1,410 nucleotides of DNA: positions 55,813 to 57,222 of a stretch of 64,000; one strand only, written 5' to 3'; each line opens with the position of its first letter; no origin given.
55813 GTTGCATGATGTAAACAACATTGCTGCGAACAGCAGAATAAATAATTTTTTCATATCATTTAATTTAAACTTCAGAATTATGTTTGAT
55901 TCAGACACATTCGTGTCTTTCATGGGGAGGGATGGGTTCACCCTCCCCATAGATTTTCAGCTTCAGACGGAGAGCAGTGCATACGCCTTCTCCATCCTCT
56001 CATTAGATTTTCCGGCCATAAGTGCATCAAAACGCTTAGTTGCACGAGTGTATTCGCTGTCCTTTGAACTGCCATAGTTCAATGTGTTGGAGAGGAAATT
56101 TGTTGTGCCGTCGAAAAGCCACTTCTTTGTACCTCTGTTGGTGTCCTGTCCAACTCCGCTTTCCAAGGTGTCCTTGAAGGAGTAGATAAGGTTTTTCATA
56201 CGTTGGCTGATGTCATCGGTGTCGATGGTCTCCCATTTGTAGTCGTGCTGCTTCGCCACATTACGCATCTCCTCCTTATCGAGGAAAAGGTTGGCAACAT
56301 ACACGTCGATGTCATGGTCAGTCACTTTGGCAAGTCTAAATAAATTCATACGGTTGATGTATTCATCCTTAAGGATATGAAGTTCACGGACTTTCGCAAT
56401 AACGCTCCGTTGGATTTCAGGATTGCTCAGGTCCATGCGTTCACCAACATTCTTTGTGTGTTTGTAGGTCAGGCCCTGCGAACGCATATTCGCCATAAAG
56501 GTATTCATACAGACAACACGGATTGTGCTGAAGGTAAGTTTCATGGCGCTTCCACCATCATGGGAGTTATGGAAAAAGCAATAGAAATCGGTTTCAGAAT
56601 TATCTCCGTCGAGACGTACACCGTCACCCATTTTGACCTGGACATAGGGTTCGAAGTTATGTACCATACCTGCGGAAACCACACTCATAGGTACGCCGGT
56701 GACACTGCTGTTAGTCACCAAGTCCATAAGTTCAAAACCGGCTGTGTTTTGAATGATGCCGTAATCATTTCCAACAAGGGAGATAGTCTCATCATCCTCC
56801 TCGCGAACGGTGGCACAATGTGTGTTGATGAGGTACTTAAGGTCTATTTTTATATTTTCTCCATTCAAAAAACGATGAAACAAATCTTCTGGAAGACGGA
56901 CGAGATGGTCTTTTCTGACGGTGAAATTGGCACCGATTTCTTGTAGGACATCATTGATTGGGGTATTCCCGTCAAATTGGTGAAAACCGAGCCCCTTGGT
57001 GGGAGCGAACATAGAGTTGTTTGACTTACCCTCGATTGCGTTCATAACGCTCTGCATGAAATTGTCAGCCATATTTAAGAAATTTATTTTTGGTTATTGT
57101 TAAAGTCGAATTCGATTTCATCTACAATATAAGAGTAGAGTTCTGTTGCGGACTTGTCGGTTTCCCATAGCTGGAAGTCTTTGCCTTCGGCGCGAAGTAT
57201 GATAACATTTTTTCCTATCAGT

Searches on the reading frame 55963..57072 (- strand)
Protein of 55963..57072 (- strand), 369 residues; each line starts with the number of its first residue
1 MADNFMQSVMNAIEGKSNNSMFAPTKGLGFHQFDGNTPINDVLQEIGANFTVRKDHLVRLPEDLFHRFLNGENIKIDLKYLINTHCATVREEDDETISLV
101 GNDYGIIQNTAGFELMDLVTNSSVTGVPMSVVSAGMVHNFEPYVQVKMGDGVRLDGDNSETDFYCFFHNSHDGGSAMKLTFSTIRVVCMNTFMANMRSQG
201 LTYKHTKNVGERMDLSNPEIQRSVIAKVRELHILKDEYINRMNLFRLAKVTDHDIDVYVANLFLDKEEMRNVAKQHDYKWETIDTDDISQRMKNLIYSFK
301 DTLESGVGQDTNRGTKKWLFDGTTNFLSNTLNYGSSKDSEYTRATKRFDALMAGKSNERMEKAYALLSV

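Call 26: search_protein_families(library=pfam, proteins=[window:55963-57072:-], max_evalue=0.01)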
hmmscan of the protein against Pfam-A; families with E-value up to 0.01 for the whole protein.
window:55963-57072:- (369 aa): 1 family
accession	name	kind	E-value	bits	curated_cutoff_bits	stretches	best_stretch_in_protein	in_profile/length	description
PF06067.16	DUF932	-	5.6e-20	72.5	23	1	98-351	3-226/227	Domain of unknown function (DUF932)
